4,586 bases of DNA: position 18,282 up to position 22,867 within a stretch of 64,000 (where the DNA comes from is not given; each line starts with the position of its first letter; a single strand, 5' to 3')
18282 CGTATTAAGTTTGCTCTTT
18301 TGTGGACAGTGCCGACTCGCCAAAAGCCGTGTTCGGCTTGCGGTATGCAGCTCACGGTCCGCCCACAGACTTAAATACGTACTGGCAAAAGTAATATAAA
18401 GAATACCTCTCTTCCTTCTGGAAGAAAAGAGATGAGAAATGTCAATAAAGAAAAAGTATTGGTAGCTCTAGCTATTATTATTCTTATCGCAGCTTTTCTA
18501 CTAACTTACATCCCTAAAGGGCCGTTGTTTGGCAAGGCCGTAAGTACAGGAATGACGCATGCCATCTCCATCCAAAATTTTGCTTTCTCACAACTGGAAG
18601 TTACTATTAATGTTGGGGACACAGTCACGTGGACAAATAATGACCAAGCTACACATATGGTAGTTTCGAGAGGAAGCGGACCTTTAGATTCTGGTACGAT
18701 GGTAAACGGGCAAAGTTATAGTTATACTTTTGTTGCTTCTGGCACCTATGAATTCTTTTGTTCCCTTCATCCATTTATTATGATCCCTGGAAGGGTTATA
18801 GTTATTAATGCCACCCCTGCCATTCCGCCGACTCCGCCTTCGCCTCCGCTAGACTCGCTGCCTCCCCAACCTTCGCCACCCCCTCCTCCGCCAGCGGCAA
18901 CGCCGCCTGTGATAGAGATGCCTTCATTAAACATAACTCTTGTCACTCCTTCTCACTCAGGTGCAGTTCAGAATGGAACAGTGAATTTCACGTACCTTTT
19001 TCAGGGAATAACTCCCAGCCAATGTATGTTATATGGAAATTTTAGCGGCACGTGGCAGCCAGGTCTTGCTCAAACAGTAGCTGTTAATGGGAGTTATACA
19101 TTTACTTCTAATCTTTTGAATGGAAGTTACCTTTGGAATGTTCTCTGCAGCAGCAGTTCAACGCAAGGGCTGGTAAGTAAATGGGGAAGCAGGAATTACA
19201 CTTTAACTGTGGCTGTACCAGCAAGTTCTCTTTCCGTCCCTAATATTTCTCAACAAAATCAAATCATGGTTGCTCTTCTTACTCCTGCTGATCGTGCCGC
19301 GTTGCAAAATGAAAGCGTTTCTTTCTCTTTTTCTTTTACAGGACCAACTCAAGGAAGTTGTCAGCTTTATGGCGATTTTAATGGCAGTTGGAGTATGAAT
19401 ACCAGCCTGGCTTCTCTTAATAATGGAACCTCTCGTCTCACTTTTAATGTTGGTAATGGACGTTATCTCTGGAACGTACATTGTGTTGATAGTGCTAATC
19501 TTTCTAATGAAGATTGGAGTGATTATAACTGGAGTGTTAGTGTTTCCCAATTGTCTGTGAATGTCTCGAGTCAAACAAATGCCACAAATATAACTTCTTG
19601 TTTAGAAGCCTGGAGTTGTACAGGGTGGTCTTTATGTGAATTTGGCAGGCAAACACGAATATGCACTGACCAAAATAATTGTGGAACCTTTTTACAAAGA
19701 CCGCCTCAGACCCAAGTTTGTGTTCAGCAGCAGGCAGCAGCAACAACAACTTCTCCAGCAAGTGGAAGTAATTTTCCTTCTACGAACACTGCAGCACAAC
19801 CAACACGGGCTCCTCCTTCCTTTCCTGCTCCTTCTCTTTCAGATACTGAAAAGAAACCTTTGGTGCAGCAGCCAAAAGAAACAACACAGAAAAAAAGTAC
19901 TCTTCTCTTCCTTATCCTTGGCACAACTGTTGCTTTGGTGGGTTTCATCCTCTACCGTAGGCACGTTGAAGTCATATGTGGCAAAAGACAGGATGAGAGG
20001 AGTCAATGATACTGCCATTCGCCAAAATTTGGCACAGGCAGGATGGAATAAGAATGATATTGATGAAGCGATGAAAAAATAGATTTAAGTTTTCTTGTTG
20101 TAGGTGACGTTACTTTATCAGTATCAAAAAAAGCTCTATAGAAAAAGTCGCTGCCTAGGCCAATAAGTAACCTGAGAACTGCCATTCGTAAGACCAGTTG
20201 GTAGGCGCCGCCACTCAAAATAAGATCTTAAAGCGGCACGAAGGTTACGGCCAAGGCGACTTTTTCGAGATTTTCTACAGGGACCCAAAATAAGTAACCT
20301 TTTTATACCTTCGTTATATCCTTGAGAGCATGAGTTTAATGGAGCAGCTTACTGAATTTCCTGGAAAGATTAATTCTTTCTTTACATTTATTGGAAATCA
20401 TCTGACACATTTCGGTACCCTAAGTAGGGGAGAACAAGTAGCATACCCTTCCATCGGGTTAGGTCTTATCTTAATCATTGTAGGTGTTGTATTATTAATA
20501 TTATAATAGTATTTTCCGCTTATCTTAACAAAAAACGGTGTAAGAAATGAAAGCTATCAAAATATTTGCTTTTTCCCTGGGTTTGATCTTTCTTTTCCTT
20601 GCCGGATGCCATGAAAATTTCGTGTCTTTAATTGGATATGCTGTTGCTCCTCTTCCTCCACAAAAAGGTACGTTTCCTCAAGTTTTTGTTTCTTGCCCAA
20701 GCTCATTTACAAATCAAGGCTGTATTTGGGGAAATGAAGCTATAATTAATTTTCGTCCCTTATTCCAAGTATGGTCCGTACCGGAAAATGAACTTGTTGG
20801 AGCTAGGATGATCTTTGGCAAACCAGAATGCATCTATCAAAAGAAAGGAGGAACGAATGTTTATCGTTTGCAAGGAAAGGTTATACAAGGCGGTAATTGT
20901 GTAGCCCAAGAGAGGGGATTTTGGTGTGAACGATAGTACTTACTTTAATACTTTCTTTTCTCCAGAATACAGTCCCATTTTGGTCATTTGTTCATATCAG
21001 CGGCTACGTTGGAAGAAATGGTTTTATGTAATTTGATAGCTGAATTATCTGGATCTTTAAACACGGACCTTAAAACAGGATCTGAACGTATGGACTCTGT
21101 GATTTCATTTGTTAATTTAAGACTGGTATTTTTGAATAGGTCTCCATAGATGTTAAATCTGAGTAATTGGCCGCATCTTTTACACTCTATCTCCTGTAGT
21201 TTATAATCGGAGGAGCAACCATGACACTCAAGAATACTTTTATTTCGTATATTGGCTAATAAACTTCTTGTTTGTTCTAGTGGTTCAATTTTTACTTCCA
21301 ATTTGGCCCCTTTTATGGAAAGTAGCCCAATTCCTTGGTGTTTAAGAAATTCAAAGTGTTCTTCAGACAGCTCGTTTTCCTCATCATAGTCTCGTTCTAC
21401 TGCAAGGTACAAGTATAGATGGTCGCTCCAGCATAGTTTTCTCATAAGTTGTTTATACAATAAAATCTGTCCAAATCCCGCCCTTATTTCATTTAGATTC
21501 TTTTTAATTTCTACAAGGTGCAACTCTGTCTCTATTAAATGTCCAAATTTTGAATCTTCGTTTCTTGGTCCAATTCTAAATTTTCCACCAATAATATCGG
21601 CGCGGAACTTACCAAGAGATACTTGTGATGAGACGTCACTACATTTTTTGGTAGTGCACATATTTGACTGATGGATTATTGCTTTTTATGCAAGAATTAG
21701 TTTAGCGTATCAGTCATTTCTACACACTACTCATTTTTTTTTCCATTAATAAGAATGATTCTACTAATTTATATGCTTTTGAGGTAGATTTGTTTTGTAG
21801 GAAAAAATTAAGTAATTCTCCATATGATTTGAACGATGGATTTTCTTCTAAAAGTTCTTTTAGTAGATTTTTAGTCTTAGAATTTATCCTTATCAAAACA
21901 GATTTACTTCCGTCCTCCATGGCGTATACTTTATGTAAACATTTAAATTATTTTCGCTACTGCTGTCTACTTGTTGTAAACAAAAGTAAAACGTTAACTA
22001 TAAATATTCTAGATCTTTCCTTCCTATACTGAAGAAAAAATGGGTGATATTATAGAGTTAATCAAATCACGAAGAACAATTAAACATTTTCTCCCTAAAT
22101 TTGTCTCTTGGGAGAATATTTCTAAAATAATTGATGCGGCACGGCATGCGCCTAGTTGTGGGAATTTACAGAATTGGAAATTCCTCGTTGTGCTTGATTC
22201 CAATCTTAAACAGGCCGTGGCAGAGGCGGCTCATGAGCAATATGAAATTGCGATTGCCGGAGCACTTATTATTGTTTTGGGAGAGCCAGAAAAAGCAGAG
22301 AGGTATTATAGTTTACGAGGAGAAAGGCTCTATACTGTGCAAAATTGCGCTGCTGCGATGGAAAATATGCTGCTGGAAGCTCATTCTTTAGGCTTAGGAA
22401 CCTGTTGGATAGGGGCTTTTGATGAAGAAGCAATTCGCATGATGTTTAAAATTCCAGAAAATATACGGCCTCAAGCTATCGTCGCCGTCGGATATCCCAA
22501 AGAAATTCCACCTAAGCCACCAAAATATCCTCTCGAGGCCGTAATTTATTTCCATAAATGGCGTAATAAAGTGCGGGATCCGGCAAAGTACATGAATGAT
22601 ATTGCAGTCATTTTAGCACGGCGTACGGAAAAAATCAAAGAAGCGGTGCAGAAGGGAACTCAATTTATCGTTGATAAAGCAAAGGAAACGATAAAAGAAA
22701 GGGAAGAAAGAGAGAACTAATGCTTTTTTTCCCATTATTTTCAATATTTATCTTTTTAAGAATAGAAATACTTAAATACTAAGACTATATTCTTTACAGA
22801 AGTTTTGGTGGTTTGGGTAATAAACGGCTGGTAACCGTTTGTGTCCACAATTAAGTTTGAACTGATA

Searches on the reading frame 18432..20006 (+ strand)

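Call 4: search_protein_families(library=pfam, proteins=[window:18432-20006:+], max_evalue=1)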
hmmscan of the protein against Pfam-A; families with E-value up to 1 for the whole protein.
window:18432-20006:+ (525 aa): 5 families
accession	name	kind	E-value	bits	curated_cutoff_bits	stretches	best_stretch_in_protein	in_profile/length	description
PF00127.26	Copper-bind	-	6.2e-09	36.6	21.2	1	44-124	6-98/99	Copper binding proteins, plastocyanin/azurin family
PF13473.12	Cupredoxin_1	-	2.6e-05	24.6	27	1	30-124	16-104/104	Cupredoxin-like domain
PF00746.26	Gram_pos_anchor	-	0.0091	16.4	20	0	488-510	15-37/43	LPXTG cell wall anchor motif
PF22058.2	X25_BaPul_like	-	0.03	14.9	27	0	206-261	16-70/87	Pullulanase X25 domain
PF09615.15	Cas_Csy3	-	0.23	11.2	25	0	333-376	127-174/328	CRISPR-associated protein (Cas_Csy3)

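Call 20: search_protein_families(library=ncbifam, proteins=[window:18432-20006:+], max_evalue=1)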
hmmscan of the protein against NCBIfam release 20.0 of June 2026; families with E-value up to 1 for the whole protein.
window:18432-20006:+ (525 aa): 5 families
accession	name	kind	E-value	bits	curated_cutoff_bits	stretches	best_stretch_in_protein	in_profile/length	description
TIGR02657.1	amicyanin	equivalog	1e-12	48.2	110.2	1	47-124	3-82/83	amicyanin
TIGR03102.1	halo_cynanin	subfamily_domain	2.6e-09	37.1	93.8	1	48-124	35-114/115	halocyanin domain-containing protein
TIGR02656.1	cyanin_plasto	equivalog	6.2e-08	33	87.85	1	51-124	13-98/99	plastocyanin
NF041894.1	MXAN_6652_fam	equivalog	0.076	12.6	200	1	260-342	76-157/203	MXAN_6652 family MXYO-CTERM-anchored protein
TIGR02566.1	cas_Csy3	equivalog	0.48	9.8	157.55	0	331-368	129-168/341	type I-F CRISPR-associated protein Csy3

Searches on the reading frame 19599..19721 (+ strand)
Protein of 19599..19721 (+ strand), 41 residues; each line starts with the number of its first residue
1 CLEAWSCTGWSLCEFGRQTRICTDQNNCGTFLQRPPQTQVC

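Call 39: find_related_loci(query=A4, collection=genome_contigs, flank=4000)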
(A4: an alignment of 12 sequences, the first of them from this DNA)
Query A4 (41 aa) in genome_contigs; peptide patterns used: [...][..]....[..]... (x = any residue, [..] = any of these).
139 stretches matched a pattern; 130 encode a relative of the query (tblastn E <= 1e-3); the best 80 are kept; 80 distinct loci.
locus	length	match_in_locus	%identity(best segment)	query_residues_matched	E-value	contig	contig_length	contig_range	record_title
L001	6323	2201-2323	73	1-41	7e-19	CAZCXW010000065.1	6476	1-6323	MAG TPA_asm: uncultured Methanosarcinales archaeon isolate binchicken_co38_1374 genome assembly, contig: NODE_25257_leng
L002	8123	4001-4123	56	1-41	3e-15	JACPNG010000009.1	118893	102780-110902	MAG: Candidatus Woesearchaeota archaeon isolate NC_groundwater_569_Ag_S-0.1um_31_12 S35_SO-1_scaffold_211110, whole geno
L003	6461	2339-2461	61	1-41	1e-14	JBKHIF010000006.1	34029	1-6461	MAG: Candidatus Woesearchaeota archaeon isolate D1M13_26 NODE_238_length_34029_cov_5.950168, whole genome shotgun sequen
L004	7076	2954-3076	56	1-41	2e-14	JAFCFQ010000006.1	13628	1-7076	MAG: Candidatus Aenigmatarchaeota archaeon isolate Meg22_1618_Bin_66 Meg22_1618_Bin_66_scaffold_6385, whole genome shotg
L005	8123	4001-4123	56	1-41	3e-14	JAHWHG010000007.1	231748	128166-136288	MAG: Candidatus Woesearchaeota archaeon isolate FT2_348 k127_30079795, whole genome shotgun sequence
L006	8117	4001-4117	59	1-39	7e-14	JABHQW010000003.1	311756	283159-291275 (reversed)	MAG: Candidatus Woesearchaeota archaeon isolate SI039_bin115 k141_537353, whole genome shotgun sequence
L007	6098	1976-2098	54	1-41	7e-14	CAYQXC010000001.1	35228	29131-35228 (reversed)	MAG TPA_asm: uncultured archaeon isolate SRP214966_co2_186 genome assembly, contig: NODE_1380_length_35228_cov_4.962158,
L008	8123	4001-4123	61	1-41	1e-13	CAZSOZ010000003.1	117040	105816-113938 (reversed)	MAG TPA_asm: uncultured archaeon isolate SRP141376_co4_183 genome assembly, contig: NODE_214_length_117040_cov_12.116425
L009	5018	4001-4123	61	1-41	2e-13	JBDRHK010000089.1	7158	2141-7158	MAG: Candidatus Iainarchaeum archaeon isolate MEGAHIT-group-1.513 k141_5947018, whole genome shotgun sequence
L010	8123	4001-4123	61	1-41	1e-13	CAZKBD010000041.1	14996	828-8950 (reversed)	MAG TPA_asm: uncultured Methanosarcinales archaeon isolate SRP062349_co5_67 genome assembly, contig: NODE_1435_length_14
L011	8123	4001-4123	54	1-41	9e-15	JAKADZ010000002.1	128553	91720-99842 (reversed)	MAG: Nanoarchaeota archaeon isolate WY1.bin114 NODE_208_length_128553_cov_5.031341, whole genome shotgun sequence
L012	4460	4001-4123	61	1-41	2e-13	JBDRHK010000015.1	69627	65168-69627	MAG: Candidatus Iainarchaeum archaeon isolate MEGAHIT-group-1.513 k141_8015602, whole genome shotgun sequence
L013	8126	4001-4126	57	1-41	5e-13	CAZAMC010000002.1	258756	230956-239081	MAG TPA_asm: uncultured Gammaproteobacteria bacterium isolate SRP173033_co2_64 genome assembly, contig: NODE_8_length_25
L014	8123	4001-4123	56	1-41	5e-13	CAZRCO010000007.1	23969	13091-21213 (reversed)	MAG TPA_asm: Candidatus Woesearchaeota archaeon isolate binchicken_co34_553 genome assembly, contig: NODE_3211_length_23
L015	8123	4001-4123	49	1-41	7e-13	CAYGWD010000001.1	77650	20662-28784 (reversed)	MAG TPA_asm: uncultured archaeon isolate ERP119294_co1_153 genome assembly, contig: NODE_306_length_77650_cov_13.872930,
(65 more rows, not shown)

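Call 60: find_related_loci(query=A4, collection=viral_contigs, flank=5000)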
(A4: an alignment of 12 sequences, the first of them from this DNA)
Query A4 (41 aa) in viral_contigs; peptide patterns used: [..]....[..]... (x = any residue, [..] = any of these).
9 stretches matched a pattern; 1 encode a relative of the query (tblastn E <= 1e-3); 1 distinct loci.
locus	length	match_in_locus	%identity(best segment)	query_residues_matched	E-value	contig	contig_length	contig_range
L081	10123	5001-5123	41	1-41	5e-8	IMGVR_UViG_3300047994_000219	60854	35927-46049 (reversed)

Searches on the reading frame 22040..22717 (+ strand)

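Call 62: search_protein_families(library=pfam, proteins=[window:22040-22717:+], max_evalue=0.00001)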
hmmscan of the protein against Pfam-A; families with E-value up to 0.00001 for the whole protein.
window:22040-22717:+ (226 aa): 2 families
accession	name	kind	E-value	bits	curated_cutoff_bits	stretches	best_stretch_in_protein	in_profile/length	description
PF00881.29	Nitroreductase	-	1.5e-35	123.2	23.5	2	73-152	90-167/167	Nitroreductase family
PF14512.11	TM1586_NiRdase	-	1.8e-13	51.1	27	1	82-169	62-149/215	Putative TM nitroreductase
